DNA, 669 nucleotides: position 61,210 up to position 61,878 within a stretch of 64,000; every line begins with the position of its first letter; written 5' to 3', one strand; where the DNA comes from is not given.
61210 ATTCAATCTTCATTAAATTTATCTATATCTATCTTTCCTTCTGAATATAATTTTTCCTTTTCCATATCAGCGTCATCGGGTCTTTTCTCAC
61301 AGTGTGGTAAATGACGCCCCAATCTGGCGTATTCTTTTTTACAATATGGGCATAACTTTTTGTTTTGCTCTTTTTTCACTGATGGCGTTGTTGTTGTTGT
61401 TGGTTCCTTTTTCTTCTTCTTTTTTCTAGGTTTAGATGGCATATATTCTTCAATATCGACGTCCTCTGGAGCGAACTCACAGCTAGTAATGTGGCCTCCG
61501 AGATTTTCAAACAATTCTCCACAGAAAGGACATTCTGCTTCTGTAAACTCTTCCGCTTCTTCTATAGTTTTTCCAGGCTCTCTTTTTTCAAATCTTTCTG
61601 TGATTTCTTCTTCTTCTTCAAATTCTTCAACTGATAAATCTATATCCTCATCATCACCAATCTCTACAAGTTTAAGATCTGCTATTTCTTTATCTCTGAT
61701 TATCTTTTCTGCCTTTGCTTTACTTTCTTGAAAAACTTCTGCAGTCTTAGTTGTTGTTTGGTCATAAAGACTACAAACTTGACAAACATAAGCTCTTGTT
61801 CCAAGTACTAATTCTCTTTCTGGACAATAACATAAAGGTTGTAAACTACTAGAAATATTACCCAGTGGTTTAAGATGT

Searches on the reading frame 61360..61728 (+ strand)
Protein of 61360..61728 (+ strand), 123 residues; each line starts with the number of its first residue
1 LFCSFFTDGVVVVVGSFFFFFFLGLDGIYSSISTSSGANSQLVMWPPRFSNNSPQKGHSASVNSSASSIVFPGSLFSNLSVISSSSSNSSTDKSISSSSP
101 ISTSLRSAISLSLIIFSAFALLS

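Call 12: search_protein_families(library=pfam, proteins=[window:61360-61728:+], max_evalue=0.001)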
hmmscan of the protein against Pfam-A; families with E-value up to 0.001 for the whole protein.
window:61360-61728:+ (123 aa): 1 family
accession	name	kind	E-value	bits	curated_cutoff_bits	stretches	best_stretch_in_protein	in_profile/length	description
PF16608.10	TNRC6-PABC_bdg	-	7.8e-05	22.8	25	1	38-116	112-189/291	TNRC6-PABC binding domain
